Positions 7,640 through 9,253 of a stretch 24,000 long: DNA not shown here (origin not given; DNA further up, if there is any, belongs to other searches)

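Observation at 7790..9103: Uncharacterised 437-aa gene fills the spacer between nifH and draT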

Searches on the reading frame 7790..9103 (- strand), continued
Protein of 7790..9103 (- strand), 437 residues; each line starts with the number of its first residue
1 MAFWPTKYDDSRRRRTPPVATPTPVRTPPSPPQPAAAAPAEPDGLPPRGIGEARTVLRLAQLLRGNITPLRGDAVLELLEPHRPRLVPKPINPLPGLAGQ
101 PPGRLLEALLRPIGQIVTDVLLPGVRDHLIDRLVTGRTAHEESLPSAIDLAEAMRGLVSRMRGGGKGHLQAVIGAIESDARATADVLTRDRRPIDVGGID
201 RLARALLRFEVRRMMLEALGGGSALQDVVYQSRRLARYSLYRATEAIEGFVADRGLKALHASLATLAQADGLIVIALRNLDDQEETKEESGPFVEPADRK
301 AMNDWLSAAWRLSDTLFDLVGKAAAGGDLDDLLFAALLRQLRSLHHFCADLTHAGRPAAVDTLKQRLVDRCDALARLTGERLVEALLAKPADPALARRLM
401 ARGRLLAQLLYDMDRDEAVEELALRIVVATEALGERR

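Call 29: find_encoding_contigs(protein=P0105, flank=8000, max_places=3)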
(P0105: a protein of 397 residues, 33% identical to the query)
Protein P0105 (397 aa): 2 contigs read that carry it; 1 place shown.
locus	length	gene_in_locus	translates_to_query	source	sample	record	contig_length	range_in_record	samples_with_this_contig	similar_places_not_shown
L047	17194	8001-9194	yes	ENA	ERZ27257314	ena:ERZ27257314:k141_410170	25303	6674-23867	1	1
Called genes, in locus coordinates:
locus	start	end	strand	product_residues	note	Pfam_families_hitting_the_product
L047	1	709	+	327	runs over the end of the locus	PF02463:SMC_N (weak), PF00005:ABC_tran, PF13304:AAA_21 (weak), PF08352:oligo_HPY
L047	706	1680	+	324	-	PF00005:ABC_tran, PF08352:oligo_HPY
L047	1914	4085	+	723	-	PF02743:dCache_1 (weak), PF22588:dCache_1_like, PF02518:HATPase_c, PF00072:Response_reg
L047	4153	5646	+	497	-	PF07690:MFS_1, PF00083:Sugar_tr (weak)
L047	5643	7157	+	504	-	PF13581:HATPase_c_2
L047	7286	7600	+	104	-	PF00893:Multi_Drug_Res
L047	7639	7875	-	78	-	PF11272:DUF3072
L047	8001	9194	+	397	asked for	-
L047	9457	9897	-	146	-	-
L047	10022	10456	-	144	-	PF00571:CBS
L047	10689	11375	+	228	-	PF01618:MotA_ExbB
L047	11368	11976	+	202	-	-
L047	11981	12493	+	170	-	-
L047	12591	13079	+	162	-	PF04461:YajQ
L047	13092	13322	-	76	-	-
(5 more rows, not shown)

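Call 30: find_encoding_contigs(protein=P0110, flank=8000, max_places=3)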
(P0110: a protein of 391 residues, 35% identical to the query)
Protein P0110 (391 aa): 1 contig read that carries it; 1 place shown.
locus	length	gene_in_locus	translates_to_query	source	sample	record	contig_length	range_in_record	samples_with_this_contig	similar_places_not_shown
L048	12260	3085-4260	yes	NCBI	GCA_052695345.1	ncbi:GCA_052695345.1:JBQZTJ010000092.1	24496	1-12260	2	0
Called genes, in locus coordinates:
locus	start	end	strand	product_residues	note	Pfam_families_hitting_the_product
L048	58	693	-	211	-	PF00005:ABC_tran, PF13191:AAA_16 (faint), PF13304:AAA_21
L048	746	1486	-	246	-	PF00528:BPD_transp_1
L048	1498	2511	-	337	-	-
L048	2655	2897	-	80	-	PF11272:DUF3072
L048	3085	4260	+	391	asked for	-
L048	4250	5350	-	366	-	PF01926:MMR_HSR1, PF02421:FeoB_N (weak), PF06071:YchF-GTPase_C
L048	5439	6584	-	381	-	PF20966:MASE6, PF00990:GGDEF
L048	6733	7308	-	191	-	PF01195:Pept_tRNA_hydro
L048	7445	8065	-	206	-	PF01386:Ribosomal_L25p, PF14693:Ribosomal_TL5_C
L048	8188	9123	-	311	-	PF13793:Pribosyltran_N, PF00156:Pribosyltran, PF14572:Pribosyl_synth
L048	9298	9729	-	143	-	PF01814:Hemerythrin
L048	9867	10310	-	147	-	PF13279:4HBT_2, PF03061:4HBT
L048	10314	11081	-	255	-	PF02578:Cu-oxidase_4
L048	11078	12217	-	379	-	PF02636:Methyltransf_28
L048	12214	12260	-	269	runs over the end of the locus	PF01790:LGT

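Call 39: search_protein_families(library=pfam, proteins=[L024:5994-6980:-, L024:9749-10666:-, L024:10267-11151:+, L024:11796-12272:-, L024:12367-14721:-, L046:9486-11195:+, L046:11219-11695:+, L023:1978-3012:+, L023:3648-5831:+, L046:6082-6966:+], max_evalue=0.001)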
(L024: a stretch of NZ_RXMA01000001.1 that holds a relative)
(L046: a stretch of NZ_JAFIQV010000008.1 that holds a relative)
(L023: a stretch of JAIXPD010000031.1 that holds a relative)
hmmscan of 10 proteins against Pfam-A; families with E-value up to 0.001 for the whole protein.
L024:5994-6980:- (328 aa): 1 family
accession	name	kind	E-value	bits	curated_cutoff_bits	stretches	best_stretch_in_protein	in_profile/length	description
PF13230.11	GATase_4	-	1.1e-110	369.3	23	1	73-326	1-254/272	Glutamine amidotransferases class-II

L024:9749-10666:- (305 aa): 1 family
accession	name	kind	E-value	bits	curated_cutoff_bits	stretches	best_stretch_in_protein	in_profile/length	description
PF13817.11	DDE_Tnp_IS66_C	-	1.5e-13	51.1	30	1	257-293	2-39/39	IS66 C-terminal element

L024:10267-11151:+ (294 aa): 0 families

L024:11796-12272:- (158 aa): 1 family
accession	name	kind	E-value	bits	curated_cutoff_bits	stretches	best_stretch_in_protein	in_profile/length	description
PF00210.30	Ferritin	-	1e-36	126.4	24.5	1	8-144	1-142/142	Ferritin-like domain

L024:12367-14721:- (784 aa): 2 families
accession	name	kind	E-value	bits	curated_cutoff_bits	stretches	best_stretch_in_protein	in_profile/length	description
PF02446.23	Glyco_hydro_77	-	8.7e-111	371.5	25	1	235-751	1-460/465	4-alpha-glucanotransferase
PF21226.3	MalQ_N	-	6.8e-13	49.2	24.1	1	105-215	1-91/91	MalQ N-terminal beta sandwich domain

L046:9486-11195:+ (569 aa): 4 families
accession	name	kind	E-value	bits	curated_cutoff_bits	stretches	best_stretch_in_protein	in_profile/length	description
PF00015.26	MCPsignal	-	1.1e-30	107.2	34.6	1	387-529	22-164/172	Methyl-accepting chemotaxis protein (MCP) signalling domain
PF02203.21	TarH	-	1.8e-14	54.5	25.2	1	12-180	4-177/177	Tar ligand binding domain homologue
PF00672.30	HAMP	-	1.2e-10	42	25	1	217-262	3-47/53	HAMP domain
PF12729.13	4HB_MCP_1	-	3.1e-10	40.3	27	1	13-188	2-178/181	Four helix bundle sensory module for signal transduction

L046:11219-11695:+ (158 aa): 0 families

L023:1978-3012:+ (344 aa): 6 families
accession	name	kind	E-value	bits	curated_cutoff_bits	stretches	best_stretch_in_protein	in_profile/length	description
PF08447.18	PAS_3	-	1.1e-38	131.8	25.6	2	189-274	2-88/89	PAS fold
PF08448.16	PAS_4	-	5.7e-30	104.2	23.1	2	56-161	7-110/110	PAS fold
PF13426.13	PAS_9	-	3.9e-29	101.4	27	2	183-280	7-103/103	PAS domain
PF00989.32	PAS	-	1.3e-23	83.6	22.6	2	179-278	14-113/113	PAS fold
PF13188.13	PAS_8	-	1.4e-06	28.4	21.8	0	175-214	10-50/65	PAS domain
PF14598.12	PAS_11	-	2.6e-05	24.6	25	0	61-140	9-87/109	PAS domain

L023:3648-5831:+ (727 aa): 3 families
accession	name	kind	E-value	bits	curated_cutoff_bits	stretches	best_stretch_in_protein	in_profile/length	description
PF02922.24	CBM_48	-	2.2e-21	76.4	22.4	1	32-120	1-83/83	Carbohydrate-binding module 48 (Isoamylase N-terminal domain)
PF00128.31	Alpha-amylase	-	9.8e-18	65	22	1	204-374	16-196/446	Alpha amylase, catalytic domain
PF11941.14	DUF3459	-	0.00063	20.5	22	0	581-604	1-24/90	Domain of unknown function (DUF3459)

L046:6082-6966:+ (294 aa): 2 families
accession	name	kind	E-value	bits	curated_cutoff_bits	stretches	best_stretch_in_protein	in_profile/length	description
PF00211.25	Guanylate_cyc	-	1e-16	61.5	21.9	1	5-151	9-174/183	Adenylate and Guanylate cyclase catalytic domain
PF00498.31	FHA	-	4.1e-09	37.2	20.7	1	207-258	2-52/67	FHA domain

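Call 42: find_homologous_proteins(query=A2, max_evalue=0.001)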
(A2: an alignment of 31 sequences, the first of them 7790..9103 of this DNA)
Query A2 (31 sequences) (437 aa, profile of the alignment): 100 proteins with E <= 0.001 among 8000 candidates.
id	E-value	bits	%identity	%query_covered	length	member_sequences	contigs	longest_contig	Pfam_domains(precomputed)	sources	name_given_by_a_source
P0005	3.0e-128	447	93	100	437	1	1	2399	-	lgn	-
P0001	5.1e-128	446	100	100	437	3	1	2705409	-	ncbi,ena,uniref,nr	ncbi:hypothetical protein [Azospirillum ramasamyi]|uniref:Uncharacterized protein n=1 Tax=Azospirill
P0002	7.3e-128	445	94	100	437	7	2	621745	-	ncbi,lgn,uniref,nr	ncbi:hypothetical protein FZ983_08475 [Azospirillum sp. B21]|uniref:hypothetical protein n=1 Tax=Azo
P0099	1.0e-127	445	41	97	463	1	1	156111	-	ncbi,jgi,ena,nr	ncbi:MAG TPA: hypothetical protein VD978_36840 [Azospirillum sp.]|nr:hypothetical protein [Azospiril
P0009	1.4e-127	444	90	100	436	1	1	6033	-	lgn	-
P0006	1.5e-127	444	93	100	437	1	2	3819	-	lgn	-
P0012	8.3e-127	442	89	100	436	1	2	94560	-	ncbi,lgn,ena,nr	nr:hypothetical protein [uncultured Azospirillum sp.]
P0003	1.0e-126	442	94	100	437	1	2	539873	-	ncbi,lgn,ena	-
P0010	1.1e-126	441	90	100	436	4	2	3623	-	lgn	-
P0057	1.1e-126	441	62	99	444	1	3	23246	-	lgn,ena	-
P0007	1.2e-126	441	93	100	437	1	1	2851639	-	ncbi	ncbi:hypothetical protein [Azospirillum largimobile]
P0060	1.4e-126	441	67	88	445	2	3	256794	-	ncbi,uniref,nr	ncbi:hypothetical protein [Azospirillum rugosum]|uniref:DUF2336 domain-containing protein n=1 Tax=Az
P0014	3.0e-126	440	90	100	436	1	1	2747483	-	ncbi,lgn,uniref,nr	ncbi:hypothetical protein M5E06_02780 [Azospirillum sp. A1-3]|uniref:hypothetical protein n=1 Tax=Az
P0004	3.9e-126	440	94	100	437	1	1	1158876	-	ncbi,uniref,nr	ncbi:hypothetical protein [Azospirillum sp. BE72]|uniref:hypothetical protein n=1 Tax=Azospirillum s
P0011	9.0e-126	438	91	100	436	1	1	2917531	-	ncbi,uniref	ncbi:hypothetical protein [Azospirillum sp. B2RO_4]|uniref:hypothetical protein n=1 Tax=Azospirillum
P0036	4.6e-125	436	81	100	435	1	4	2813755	-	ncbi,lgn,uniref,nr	ncbi:hypothetical protein J2848_000205 [Azospirillum lipoferum]|uniref:Uncharacterized protein n=1 T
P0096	1.2e-122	428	45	99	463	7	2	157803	-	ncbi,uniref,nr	ncbi:hypothetical protein HL658_26930 [Azospirillum sp. RWY-5-1]|uniref:Uncharacterized protein n=1 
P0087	9.1e-122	425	60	99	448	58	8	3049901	-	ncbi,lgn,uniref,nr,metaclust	ncbi:hypothetical protein Sp245p_11560 [Azospirillum baldaniorum]|uniref:Uncharacterized protein n=2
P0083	5.6e-121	423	65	89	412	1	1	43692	-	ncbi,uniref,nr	ncbi:hypothetical protein [Azospirillum brasilense]|uniref:hypothetical protein n=1 Tax=Azospirillum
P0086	1.2e-120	422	60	99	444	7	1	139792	-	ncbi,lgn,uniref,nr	ncbi:hypothetical protein FBZ82_11582 [Azospirillum brasilense]|uniref:Uncharacterized protein n=2 T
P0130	2.6e-81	292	25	70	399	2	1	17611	-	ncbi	ncbi:MAG: hypothetical protein OHK0024_23340 [Thalassobaculales bacterium]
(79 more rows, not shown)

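Call 43: find_encoding_contigs(protein=P0130, flank=6000, max_places=2)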
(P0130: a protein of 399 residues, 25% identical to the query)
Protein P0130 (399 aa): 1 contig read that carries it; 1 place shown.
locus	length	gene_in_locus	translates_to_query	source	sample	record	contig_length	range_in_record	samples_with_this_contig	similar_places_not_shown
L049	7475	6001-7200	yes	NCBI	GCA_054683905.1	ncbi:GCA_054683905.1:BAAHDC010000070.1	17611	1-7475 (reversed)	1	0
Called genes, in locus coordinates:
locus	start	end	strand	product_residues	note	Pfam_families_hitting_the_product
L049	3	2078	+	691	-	PF01336:tRNA_anti-codon (faint), PF00270:DEAD, PF04851:ResIII, PF00271:Helicase_C, PF19833:RecG_dom3_C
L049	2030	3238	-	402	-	PF00083:Sugar_tr, PF07690:MFS_1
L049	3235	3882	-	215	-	PF04367:DUF502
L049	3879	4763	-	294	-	PF00561:Abhydrolase_1, PF12146:Hydrolase_4 (faint), PF12697:Abhydrolase_6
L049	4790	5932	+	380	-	PF00266:Aminotran_5, PF01041:DegT_DnrJ_EryC1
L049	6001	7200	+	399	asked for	-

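Call 44: find_encoding_contigs(protein=P0104, flank=6000, max_places=2)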
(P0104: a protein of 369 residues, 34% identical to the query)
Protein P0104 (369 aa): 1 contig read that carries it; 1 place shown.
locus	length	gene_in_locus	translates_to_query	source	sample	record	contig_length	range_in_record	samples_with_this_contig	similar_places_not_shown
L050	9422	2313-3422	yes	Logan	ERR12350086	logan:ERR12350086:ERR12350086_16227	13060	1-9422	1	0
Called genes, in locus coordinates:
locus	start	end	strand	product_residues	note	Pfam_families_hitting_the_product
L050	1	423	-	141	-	?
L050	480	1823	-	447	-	PF02447:GntP_permease, PF03600:CitMHS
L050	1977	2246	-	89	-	PF11272:DUF3072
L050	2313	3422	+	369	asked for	-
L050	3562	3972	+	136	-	PF01814:Hemerythrin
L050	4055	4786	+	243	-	PF05239:PRC (faint)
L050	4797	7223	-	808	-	PF22588:dCache_1_like, PF00989:PAS (faint), PF13188:PAS_8, PF07536:HWE_HK, PF00072:Response_reg (weak)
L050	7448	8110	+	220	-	PF01618:MotA_ExbB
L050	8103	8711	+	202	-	-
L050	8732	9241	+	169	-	-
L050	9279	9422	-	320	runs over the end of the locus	PF00226:DnaJ, PF01556:DnaJ_C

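Call 45: find_encoding_contigs(protein=P0113, flank=6000, max_places=2)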
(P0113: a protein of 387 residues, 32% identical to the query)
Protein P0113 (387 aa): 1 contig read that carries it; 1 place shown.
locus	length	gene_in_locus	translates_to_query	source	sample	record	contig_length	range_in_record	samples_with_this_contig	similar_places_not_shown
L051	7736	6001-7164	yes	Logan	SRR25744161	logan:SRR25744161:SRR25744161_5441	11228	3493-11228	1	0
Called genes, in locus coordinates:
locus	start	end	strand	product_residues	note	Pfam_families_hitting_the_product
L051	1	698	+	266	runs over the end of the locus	PF00459:Inositol_P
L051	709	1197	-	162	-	PF04461:YajQ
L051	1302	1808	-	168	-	-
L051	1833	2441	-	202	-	-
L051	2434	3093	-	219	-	PF01618:MotA_ExbB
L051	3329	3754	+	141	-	PF00571:CBS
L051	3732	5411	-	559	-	PF01590:GAF, PF13185:GAF_2 (faint), PF13581:HATPase_c_2 (faint), PF00512:HisKA, PF02518:HATPase_c, PF00072:Response_reg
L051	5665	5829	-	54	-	PF11272:DUF3072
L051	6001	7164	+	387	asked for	-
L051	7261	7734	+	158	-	?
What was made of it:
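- Closest known: DUF3072-linked helical proteins of Azospirillum-like genomes. Different: They are encoded divergently from a small DUF3072 gene and away from nif/dra genes (calls 29, 30, 44, 45).
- Paralogues lie next to DUF3072 in 4 of 4 loci (calls 29, 30, 44, 45).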

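Call 46: search_solved_structures(query=A2, max_evalue=10)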
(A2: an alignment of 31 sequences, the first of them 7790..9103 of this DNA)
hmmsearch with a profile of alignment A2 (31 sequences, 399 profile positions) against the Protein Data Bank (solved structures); distinct sequences matched with E-value up to 10: 7.
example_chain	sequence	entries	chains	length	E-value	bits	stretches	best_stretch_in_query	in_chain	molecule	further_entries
3nr1_A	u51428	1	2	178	0.11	14.9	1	19-150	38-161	HD domain-containing protein 3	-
8a3k_UNK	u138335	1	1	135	0.35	13.3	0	304-379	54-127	sc-apCC-4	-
2qgs_A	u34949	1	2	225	0.38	13.1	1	251-320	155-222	Protein SE1688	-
7eme_A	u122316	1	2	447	0.44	12.9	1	150-197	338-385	NAD(P)/FAD-dependent oxidoreductase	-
5cwp_A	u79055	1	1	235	0.69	12.3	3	88-174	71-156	Designed helical repeat protein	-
1hwt_C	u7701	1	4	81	1.1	11.6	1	330-379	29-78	PROTEIN (HEME ACTIVATOR PROTEIN)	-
2hap_C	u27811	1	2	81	1.1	11.6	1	330-379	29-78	PROTEIN (HEME ACTIVATOR PROTEIN)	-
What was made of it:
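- Tried and rejected: A profile search of PDB sequences had a best E-value of 0.11 (call 46).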

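Call 47: search_protein_families(library=pfam, alignment_id=A2, max_evalue=1)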
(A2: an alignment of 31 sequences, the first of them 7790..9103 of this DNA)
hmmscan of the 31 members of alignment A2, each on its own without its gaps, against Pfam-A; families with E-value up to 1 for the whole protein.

A. member 1, window:7790-9103:- (437 aa): 1 family
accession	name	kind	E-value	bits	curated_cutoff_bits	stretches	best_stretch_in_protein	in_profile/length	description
PF00392.27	GntR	-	0.0097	16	27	1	125-155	5-35/64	Bacterial regulatory proteins, gntR family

B. families by the number of members that match (of 31 scanned): 9 families
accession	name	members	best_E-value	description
PF09860.14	DUF2087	1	0.0083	Uncharacterized protein conserved in bacteria (DUF2087)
PF00392.27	GntR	1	0.0097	Bacterial regulatory proteins, gntR family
PF04003.17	Utp12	1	0.029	Dip2/Utp12 Family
PF25656.1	DUF7945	1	0.1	Domain of unknown function (DUF7945)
PF20057.4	DUF6456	1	0.15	Domain of unknown function (DUF6456)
PF14759.12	Reductase_C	1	0.17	Reductase C-terminal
PF13513.12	HEAT_EZ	1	0.19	HEAT-like repeat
PF15531.11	Ntox27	1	0.22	Bacterial toxin 27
PF07743.18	HSCB_C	1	0.46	HSCB C-terminal oligomerisation domain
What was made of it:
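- On HEAT/TPR/armadillo helical-repeat proteins: One member has a HEAT_EZ hit at E = 0.19 (call 47).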

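Call 56: find_encoding_contigs(protein=P0101, flank=8000, max_places=2)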
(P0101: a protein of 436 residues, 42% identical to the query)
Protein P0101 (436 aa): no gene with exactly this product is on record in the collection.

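Call 57: find_encoding_contigs(protein=P0109, flank=8000, max_places=2)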
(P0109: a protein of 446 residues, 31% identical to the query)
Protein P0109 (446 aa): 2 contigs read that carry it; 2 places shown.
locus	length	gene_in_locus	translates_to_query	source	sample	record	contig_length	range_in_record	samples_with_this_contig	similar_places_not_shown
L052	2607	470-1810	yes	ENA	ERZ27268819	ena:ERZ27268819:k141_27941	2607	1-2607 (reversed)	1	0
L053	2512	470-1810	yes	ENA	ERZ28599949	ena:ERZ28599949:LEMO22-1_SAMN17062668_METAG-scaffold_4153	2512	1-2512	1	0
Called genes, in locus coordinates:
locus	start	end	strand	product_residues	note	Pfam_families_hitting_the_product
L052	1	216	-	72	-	?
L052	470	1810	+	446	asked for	-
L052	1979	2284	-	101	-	-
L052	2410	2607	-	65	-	?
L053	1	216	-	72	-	?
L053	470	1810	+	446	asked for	-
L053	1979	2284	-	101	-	-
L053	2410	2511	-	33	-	?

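Call 58: find_encoding_contigs(protein=P0135, flank=8000, max_places=2)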
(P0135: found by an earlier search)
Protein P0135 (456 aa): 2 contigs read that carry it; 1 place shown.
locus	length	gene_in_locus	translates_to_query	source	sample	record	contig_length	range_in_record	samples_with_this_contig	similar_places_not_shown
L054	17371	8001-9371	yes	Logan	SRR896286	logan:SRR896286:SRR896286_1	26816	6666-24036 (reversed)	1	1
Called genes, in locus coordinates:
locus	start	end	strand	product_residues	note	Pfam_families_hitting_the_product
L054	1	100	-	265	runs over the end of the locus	PF00072:Response_reg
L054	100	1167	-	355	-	PF00072:Response_reg, PF01339:CheB_methylest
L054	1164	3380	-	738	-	PF01627:Hpt, PF02518:HATPase_c, PF01584:CheW, PF00072:Response_reg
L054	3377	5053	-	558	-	PF00672:HAMP, PF00015:MCPsignal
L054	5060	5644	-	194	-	PF01584:CheW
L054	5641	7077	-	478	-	PF01739:CheR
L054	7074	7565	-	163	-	PF01584:CheW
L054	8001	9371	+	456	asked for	-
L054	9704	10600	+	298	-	PF00142:Fer4_NifH, PF01656:CbiA, PF02374:ArsA_ATPase (weak), PF10609:ParA (faint), PF13614:AAA_31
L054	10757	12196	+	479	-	PF00148:Oxidored_nitro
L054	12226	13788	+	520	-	PF11844:DUF3364, PF00148:Oxidored_nitro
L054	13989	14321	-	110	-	PF01850:PIN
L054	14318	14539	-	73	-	-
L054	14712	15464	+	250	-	PF02661:Fic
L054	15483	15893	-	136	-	PF09391:DUF2000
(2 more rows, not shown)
